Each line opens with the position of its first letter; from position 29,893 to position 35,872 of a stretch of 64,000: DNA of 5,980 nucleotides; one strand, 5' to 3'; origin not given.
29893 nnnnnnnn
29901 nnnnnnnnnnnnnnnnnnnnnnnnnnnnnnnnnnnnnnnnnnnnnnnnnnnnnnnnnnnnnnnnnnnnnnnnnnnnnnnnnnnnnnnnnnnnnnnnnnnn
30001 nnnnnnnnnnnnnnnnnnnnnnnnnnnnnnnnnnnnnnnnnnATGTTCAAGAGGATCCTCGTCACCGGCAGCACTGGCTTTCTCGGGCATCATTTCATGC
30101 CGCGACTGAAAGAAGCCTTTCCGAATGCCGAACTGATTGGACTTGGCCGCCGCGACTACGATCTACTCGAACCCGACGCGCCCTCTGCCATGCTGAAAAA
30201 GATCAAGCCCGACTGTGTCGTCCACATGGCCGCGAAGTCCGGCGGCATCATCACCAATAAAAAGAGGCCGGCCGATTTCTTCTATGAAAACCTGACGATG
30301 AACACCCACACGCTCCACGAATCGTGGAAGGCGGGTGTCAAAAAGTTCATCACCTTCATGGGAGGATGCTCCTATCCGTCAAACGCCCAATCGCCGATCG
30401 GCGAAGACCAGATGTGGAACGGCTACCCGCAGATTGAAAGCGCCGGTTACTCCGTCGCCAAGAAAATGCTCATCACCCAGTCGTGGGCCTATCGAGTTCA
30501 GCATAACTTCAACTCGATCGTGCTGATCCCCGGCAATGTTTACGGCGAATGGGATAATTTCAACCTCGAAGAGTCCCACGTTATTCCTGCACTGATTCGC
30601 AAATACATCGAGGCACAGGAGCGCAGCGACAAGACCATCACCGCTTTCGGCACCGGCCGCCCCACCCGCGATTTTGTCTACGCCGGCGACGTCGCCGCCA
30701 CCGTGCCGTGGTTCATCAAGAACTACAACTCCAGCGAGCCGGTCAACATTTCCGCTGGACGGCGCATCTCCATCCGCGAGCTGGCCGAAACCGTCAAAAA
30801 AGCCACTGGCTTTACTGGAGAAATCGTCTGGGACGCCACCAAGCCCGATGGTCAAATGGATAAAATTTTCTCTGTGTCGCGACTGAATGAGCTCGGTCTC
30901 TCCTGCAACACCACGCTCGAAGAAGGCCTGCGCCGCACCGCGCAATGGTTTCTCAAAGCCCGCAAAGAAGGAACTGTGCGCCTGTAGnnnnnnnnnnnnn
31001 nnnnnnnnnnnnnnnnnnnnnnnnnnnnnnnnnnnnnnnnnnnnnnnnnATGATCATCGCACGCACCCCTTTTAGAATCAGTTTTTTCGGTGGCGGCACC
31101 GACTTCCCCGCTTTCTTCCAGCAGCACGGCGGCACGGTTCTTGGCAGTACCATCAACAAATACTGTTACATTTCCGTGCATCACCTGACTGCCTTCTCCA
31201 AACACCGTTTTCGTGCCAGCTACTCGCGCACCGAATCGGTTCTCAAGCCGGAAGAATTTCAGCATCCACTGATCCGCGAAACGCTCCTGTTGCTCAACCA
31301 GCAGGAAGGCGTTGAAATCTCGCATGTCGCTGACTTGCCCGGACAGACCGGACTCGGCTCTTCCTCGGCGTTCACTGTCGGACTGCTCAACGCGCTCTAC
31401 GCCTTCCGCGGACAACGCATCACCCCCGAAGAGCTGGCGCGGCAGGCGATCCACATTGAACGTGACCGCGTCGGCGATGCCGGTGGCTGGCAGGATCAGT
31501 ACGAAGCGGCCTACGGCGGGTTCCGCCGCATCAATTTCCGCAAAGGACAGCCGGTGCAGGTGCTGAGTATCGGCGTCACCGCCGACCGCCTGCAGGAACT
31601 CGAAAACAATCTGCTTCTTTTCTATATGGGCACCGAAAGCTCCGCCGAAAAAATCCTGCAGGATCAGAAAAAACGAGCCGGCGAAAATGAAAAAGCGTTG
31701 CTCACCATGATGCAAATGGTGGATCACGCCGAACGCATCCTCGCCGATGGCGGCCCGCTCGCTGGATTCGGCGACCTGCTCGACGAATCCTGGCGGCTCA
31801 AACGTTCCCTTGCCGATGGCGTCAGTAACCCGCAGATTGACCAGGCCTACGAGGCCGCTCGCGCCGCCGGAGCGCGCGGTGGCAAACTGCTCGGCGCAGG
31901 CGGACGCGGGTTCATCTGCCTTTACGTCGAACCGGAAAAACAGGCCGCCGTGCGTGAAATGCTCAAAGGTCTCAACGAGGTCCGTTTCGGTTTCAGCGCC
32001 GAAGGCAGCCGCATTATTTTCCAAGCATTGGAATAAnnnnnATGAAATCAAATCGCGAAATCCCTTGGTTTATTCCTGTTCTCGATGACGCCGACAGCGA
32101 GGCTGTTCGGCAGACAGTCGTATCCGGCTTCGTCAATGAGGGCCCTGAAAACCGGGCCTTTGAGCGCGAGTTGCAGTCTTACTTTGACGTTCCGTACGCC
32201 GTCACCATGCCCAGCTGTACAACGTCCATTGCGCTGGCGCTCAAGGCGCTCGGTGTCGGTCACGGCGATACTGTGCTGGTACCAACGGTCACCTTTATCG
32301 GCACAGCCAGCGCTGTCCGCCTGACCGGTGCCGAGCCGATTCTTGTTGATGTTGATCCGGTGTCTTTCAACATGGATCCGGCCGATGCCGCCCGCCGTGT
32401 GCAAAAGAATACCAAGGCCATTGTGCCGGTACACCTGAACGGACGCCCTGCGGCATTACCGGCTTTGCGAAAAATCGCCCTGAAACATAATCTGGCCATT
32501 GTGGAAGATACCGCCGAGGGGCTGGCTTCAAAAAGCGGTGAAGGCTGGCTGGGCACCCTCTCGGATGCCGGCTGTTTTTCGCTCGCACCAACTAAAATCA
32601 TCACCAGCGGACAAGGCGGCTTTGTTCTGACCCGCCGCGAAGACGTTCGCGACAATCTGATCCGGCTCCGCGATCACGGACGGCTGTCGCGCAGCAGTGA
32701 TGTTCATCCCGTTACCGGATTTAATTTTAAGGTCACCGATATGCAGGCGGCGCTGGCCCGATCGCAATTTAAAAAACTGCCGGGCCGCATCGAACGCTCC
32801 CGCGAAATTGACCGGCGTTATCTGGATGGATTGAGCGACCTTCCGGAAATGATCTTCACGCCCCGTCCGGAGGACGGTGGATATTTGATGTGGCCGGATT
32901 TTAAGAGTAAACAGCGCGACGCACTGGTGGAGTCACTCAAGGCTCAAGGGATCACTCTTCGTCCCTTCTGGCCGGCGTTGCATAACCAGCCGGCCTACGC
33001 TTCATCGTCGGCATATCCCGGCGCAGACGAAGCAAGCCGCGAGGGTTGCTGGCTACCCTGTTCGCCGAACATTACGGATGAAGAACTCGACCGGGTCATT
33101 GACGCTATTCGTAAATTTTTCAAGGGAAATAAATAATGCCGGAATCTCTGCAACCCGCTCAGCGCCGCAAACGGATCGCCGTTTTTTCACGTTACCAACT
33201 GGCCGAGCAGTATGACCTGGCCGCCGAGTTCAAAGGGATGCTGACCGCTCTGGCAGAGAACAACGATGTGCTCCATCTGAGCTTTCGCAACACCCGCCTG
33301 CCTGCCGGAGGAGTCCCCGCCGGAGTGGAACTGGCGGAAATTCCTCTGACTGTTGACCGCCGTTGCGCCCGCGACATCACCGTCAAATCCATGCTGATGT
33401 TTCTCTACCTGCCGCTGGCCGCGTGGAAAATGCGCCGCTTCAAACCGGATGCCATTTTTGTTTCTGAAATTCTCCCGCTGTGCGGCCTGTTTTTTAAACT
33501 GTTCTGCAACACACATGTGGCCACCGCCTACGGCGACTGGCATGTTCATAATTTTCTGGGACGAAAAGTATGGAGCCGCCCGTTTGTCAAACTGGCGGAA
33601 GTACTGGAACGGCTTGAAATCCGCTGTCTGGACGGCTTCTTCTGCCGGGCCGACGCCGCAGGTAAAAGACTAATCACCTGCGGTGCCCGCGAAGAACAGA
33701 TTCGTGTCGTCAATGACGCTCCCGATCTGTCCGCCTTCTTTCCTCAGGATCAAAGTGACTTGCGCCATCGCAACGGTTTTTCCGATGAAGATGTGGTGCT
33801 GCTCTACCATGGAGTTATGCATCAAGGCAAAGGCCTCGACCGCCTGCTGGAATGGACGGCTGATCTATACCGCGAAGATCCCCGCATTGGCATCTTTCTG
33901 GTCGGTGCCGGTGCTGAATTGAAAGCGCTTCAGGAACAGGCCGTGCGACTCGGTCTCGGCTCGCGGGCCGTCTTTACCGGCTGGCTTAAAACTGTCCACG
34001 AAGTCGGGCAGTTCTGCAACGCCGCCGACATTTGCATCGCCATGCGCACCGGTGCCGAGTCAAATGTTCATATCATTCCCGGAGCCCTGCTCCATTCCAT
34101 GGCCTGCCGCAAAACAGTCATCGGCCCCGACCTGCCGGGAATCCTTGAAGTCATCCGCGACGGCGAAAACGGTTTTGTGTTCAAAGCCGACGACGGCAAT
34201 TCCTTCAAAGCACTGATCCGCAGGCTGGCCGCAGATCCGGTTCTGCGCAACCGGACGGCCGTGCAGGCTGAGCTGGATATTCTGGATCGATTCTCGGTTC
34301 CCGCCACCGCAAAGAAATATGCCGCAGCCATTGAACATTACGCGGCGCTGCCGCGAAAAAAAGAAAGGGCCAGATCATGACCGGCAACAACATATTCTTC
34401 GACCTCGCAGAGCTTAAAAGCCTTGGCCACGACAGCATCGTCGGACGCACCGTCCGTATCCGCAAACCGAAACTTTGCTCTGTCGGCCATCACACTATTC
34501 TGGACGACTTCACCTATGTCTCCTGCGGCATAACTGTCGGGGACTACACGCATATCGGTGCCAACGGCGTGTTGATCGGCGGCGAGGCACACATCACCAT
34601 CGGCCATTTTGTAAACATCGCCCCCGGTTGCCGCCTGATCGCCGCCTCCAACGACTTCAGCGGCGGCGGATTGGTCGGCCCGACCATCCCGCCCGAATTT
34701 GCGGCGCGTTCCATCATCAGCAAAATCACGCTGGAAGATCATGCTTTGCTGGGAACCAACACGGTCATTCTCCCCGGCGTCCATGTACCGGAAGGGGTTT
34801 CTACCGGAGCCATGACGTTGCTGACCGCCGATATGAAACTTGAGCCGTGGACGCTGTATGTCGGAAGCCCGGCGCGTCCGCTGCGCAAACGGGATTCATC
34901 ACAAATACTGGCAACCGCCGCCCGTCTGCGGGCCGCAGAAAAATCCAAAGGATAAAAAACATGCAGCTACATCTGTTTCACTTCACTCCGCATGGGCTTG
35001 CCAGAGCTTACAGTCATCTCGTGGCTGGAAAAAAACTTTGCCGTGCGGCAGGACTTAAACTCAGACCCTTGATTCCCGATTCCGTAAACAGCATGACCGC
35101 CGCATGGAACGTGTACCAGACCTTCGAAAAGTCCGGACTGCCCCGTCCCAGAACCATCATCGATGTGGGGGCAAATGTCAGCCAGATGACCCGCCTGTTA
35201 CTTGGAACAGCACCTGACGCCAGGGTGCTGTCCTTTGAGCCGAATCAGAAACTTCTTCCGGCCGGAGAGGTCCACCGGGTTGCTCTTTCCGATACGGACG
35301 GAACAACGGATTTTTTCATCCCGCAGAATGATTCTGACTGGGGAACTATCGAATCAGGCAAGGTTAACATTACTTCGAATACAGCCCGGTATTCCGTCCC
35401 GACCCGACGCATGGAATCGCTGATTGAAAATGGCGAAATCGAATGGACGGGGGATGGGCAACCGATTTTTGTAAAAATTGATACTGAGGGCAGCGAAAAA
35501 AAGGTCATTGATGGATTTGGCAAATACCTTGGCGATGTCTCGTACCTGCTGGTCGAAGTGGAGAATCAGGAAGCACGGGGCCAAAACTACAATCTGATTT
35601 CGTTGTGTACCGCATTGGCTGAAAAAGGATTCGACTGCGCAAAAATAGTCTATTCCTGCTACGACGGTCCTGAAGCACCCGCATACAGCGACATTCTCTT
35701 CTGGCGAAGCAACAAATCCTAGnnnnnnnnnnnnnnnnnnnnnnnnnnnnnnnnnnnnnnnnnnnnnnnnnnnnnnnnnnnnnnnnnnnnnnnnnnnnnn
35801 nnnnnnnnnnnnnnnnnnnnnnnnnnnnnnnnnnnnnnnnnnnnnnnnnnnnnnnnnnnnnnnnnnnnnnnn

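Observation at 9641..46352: Modular lipid-linked glycosylation locus: five GT-C-like proteins, four next to a GT2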

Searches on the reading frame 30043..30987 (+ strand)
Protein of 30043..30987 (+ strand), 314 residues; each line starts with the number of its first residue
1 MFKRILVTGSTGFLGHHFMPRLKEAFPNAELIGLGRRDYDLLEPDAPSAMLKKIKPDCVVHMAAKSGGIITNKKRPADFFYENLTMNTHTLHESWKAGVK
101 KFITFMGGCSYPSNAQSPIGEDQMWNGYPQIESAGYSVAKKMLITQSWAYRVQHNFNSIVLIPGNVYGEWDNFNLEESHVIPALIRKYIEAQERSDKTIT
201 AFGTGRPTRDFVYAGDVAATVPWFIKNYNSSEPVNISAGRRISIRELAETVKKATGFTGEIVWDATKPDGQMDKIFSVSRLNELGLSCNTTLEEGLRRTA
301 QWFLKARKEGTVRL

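Call 4: search_protein_families(library=pfam, proteins=[window:30043-30987:+])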
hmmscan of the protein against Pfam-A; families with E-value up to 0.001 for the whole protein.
window:30043-30987:+ (314 aa): 3 families
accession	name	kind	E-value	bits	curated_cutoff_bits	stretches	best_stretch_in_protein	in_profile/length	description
PF01370.27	Epimerase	-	1.3e-43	149.6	20.9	1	5-236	1-239/240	NAD dependent epimerase/dehydratase family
PF16363.11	GDP_Man_Dehyd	-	5.8e-16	59.3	27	1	39-258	59-269/332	GDP-mannose 4,6 dehydratase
PF04321.23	RmlD_sub_bind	-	1.9e-07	30.9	27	1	4-64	2-60/287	RmlD substrate binding domain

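Call 84: search_protein_families(library=ncbifam, max_evalue=1e-10, proteins=[window:30043-30987:+])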
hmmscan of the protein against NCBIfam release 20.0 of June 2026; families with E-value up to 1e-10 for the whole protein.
window:30043-30987:+ (314 aa): 5 families
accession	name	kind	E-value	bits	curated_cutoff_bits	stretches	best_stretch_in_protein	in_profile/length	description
NF047922.1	GDPFucSynFcl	equivalog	7.5e-80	268.6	500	1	3-308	3-306/308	GDP-L-fucose synthase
TIGR01181.1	dTDP_gluc_dehyt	equivalog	2.8e-18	66.1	365.1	1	48-307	66-315/321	dTDP-glucose 4,6-dehydratase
TIGR01179.1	galE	equivalog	1.9e-15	56.6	262.3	1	40-302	55-324/332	UDP-glucose 4-epimerase GalE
TIGR04180.1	EDH_00030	hypoth_equivalog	7.6e-13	48.2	475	0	56-267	71-268/297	NAD-dependent 4,6-dehydratase LegB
TIGR02197.1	heptose_epim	equivalog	4e-11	42.6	274.6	0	5-263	1-268/316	ADP-glyceromanno-heptose 6-epimerase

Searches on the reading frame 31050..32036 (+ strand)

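Call 5: search_protein_families(library=pfam, proteins=[window:31050-32036:+])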
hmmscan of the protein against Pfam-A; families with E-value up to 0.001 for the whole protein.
window:31050-32036:+ (328 aa): 2 families
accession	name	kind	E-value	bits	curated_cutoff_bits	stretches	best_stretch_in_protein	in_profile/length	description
PF00288.32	GHMP_kinases_N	-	1.5e-15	57.6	22.3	1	78-157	6-87/87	GHMP kinases N terminal domain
PF08544.19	GHMP_kinases_C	-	2e-08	35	21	1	237-305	10-79/85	GHMP kinases C terminal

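Call 9: search_protein_families(library=ncbifam, max_evalue=0.01, proteins=[window:31050-32036:+])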
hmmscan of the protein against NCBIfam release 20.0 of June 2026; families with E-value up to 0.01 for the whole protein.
window:31050-32036:+ (328 aa): 13 families
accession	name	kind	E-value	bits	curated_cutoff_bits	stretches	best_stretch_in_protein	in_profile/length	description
NF049969.1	GlMnHpPKinHddA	equivalog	3.7e-39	135.1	600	2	90-319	100-332/338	D-glycero-D-manno-heptose 7-phosphate kinase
NF009948.0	PRK13412.1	equivalog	2.5e-26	91.7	721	1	86-305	725-948/974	bifunctional fucokinase/fucose-1-phosphate guanylyltransferase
TIGR00549.1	mevalon_kin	equivalog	6.7e-21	75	163.05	1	27-289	16-273/276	mevalonate kinase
NF003036.0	PRK03926.1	equivalog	1.6e-17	63.6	403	1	70-306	55-280/302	mevalonate kinase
NF003006.0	PRK03817.1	equivalog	6.6e-12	45.1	443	1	3-156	3-156/352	galactokinase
NF001816.0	PRK00555.1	equivalog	5.6e-09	35.4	509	1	86-157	90-161/363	galactokinase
TIGR00131.1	gal_kin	equivalog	6.3e-08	31.9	226.65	1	217-305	275-362/388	galactokinase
TIGR01920.1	Shik_kin_archae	equivalog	1.1e-06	28.2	126.85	1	70-158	52-141/266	shikimate kinase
NF002288.1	PRK01212.1-4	equivalog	8.7e-05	21.7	194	1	81-176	70-162/303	homoserine kinase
NF003472.0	PRK05101.1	equivalog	9.3e-05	21.5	499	1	82-156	107-181/382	galactokinase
NF040957.1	Arch_PMK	equivalog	0.00023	20.8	500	1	99-228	91-214/316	phosphomevalonate kinase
NF003705.0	PRK05322.1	equivalog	0.00029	19.7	385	0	85-156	110-181/388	galactokinase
TIGR00191.1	thrB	equivalog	0.00035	19.5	168.25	1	71-155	59-140/304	homoserine kinase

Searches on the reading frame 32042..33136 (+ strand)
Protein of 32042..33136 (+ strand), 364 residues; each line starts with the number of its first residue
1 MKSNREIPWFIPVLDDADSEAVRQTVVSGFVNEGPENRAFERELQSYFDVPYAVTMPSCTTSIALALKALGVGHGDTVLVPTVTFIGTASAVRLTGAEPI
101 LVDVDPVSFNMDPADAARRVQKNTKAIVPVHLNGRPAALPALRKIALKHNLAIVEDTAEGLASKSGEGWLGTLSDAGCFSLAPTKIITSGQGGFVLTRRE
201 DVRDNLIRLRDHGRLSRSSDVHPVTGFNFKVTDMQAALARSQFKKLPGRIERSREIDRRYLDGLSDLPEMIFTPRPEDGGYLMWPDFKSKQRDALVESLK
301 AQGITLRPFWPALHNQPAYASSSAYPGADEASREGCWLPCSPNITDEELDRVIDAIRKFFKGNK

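Call 5: search_protein_families(library=pfam, proteins=[window:32042-33136:+])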
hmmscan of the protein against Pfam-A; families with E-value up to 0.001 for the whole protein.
window:32042-33136:+ (364 aa): 2 families
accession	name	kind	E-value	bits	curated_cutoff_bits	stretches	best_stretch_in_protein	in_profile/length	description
PF01041.23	DegT_DnrJ_EryC1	-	6.1e-93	312.3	19.8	1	15-357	4-360/360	DegT/DnrJ/EryC1/StrS aminotransferase family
PF00155.27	Aminotran_1_2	-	7.3e-09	35.7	19.7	1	39-154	46-183/361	Aminotransferase class I and II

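Call 9: search_protein_families(library=ncbifam, max_evalue=0.01, proteins=[window:32042-33136:+])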
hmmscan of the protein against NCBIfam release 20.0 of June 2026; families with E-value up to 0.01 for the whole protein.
window:32042-33136:+ (364 aa): 15 families
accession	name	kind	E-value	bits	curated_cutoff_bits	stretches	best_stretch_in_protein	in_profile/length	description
TIGR03588.1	PseC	equivalog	9.8e-67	225.5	423.5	1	7-359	2-379/380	UDP-4-amino-4,6-dideoxy-N-acetyl-beta-L-altrosamine transaminase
TIGR04181.1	NHT_00031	hypoth_equivalog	2.6e-64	217.3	420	1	10-341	4-359/359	LegC family aminotransferase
NF008658.2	PRK11658.1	equivalog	8e-53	179.4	631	1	7-359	5-376/379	UDP-4-amino-4-deoxy-L-arabinose aminotransferase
NF008687.0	PRK11706.1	equivalog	6.6e-46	156.7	375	1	8-360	3-374/375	dTDP-4-amino-4,6-dideoxygalactose transaminase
TIGR04427.1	PLP_DesI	equivalog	1.4e-43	149.5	650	1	31-357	48-380/390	dTDP-4-dehydro-6-deoxyglucose aminotransferase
NF011936.0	PRK15407.1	equivalog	3.7e-41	141.3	423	2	5-214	35-252/440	lipopolysaccharide biosynthesis protein RfbH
TIGR02379.1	ECA_wecE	subfamily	3.7e-36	124.7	434.85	1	7-360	2-375/376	dTDP-4-amino-4,6-dideoxy-D-glucose transaminase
NF041364.1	GntC_guanitoxin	equivalog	4.5e-08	32.4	415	1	59-156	69-173/356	guanitoxin biosynthesis PLP-dependent (S)-gamma-hydroxy-L-arginine cyclodehydratase GntC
NF005817.0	PRK07683.1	equivalog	7.5e-05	21.6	575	1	59-128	98-166/387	aminotransferase A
NF005816.0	PRK07682.1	equivalog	0.00012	20.9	620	1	60-154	100-200/390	aminotransferase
NF005732.0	PRK07550.1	equivalog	0.00099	18.2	366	1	59-156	102-205/389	aminotransferase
NF052290.2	MocR_like_YczR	exception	0.0011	17.8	487.4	0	62-136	175-250/458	MocR-like transcription factor YczR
NF005588.0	PRK07309.1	equivalog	0.0044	16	576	1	59-133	100-173/391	pyridoxal phosphate-dependent aminotransferase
NF004621.0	PRK05957.1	equivalog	0.0071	15.1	498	1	73-133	111-170/389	pyridoxal phosphate-dependent aminotransferase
NF006569.0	PRK09082.1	subfamily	0.0072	15.5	420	0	51-128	91-168/386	methionine aminotransferase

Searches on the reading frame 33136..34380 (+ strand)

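Call 5: search_protein_families(library=pfam, proteins=[window:33136-34380:+])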
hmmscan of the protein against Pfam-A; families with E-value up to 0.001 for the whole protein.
window:33136-34380:+ (414 aa): 3 families
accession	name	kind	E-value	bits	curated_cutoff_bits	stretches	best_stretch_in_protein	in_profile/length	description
PF00534.26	Glycos_transf_1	-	2.6e-20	73.1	26.4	1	206-378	2-169/172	Glycosyl transferases group 1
PF13692.12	Glyco_trans_1_4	-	1e-19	71.6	27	1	221-367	3-142/142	Glycosyl transferases group 1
PF13524.12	Glyco_trans_1_2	-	0.00048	20.5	25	1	277-392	28-139/144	Glycosyl transferase-like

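Call 8: search_protein_families(library=ncbifam, max_evalue=0.01, proteins=[window:33136-34380:+])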
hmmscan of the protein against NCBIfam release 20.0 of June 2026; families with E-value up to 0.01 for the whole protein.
window:33136-34380:+ (414 aa): 19 families
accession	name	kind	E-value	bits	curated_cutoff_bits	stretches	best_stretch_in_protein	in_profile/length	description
TIGR04063.1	stp3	hypoth_equivalog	4.8e-24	85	442.05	1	152-378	145-371/397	TIGR04063 family PEP-CTERM/XrtA system glycosyltransferase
TIGR03999.1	thiol_BshA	equivalog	5.2e-15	55.3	273.7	1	186-399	166-370/375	N-acetyl-alpha-D-glucosaminyl L-malate synthase BshA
TIGR03088.1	stp2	hypoth_equivalog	3e-14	52.9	409.05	1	186-398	159-369/374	TIGR03088 family PEP-CTERM/XrtA system glycosyltransferase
TIGR03449.1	mycothiol_MshA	equivalog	1.2e-13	50.7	462.5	1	182-398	183-399/406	D-inositol-3-phosphate glycosyltransferase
NF038229.1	Glyco4_Geo_Pelo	equivalog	1.8e-13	50.2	400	1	203-398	145-332/338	GPMC system family 4 glycosyltransferase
NF007640.0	PRK10307.1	subfamily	2.9e-13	49.5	276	1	99-380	102-385/411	WcaI family glycosyltransferase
NF038298.1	EPS_HpsO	equivalog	7.4e-11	41.4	575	1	155-394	137-379/388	hormogonium polysaccharide biosynthesis glycosyltransferase HpsO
NF041876.1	EPS_EpsE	equivalog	1.6e-09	37.5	400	1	219-393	214-387/389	exopolysaccharide biosynthesis GT4 family glycosyltransferase EpsE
TIGR02149.1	glgA_Coryne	subfamily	2.2e-06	27.1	302.4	1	184-394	166-382/391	glycogen synthase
TIGR04157.1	glyco_rSAM_CFB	subfamily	4.7e-06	25.9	400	1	203-354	211-353/406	TIGR04157 family glycosyltransferase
NF007396.0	PRK09922.1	equivalog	1.7e-05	23.9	385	1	216-380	179-339/361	lipopolysaccharide 1,6-galactosyltransferase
NF041879.1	EPS_EpsH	equivalog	8.5e-05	21.4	800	1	224-388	242-402/431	exopolysaccharide biosynthesis glycosyltransferase EpsH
NF012028.0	PRK15484.1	subfamily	0.00014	21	618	1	188-401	162-377/380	lipopolysaccharide N-acetylglucosaminyltransferase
TIGR04005.1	wcaL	equivalog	0.00016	20.7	537.6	1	278-366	280-366/406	colanic acid biosynthesis glycosyltransferase WcaL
NF053787.1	GlcN_PG_synth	equivalog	0.00018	20.5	480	1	177-370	156-329/361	N-acetylglucosaminyl phosphatidylglycerol synthase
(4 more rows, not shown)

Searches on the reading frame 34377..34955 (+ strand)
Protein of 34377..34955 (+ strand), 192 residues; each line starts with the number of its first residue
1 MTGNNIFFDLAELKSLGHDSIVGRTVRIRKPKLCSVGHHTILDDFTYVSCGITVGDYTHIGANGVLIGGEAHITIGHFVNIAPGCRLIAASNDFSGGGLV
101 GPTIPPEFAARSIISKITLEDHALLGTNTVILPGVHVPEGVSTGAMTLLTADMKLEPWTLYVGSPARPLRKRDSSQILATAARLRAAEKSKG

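Call 5: search_protein_families(library=pfam, proteins=[window:34377-34955:+])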
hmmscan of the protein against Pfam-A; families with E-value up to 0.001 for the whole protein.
window:34377-34955:+ (192 aa): 1 family
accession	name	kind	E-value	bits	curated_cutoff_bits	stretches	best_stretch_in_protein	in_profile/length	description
PF00132.30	Hexapep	-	4.9e-11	42.3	27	1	34-66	2-34/36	Bacterial transferase hexapeptide (six repeats)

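Call 84: search_protein_families(library=ncbifam, max_evalue=1e-10, proteins=[window:34377-34955:+])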
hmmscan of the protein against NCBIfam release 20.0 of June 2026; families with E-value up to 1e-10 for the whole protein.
window:34377-34955:+ (192 aa): 1 family
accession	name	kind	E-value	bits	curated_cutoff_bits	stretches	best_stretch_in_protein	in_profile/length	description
NF007797.0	PRK10502.1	subfamily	8.6e-11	41.8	192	0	52-173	73-180/183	WcaF family extracellular polysaccharide biosynthesis acetyltransferase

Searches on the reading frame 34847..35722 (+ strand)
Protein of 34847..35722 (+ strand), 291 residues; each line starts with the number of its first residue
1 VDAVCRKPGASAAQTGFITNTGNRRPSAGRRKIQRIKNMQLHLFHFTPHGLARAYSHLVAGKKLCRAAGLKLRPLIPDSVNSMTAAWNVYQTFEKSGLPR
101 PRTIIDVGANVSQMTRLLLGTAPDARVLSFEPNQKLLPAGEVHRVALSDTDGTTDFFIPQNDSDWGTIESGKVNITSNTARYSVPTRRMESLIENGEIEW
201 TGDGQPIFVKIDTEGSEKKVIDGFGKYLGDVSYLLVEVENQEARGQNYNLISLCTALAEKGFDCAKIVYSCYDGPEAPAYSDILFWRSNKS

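Call 5: search_protein_families(library=pfam, proteins=[window:34847-35722:+])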
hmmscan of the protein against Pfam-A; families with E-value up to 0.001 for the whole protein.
window:34847-35722:+ (291 aa): 1 family
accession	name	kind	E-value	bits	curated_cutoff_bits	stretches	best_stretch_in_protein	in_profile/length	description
PF05050.19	Methyltransf_21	-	6.6e-09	36.5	22.7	1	106-244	1-152/173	Methyltransferase FkbM domain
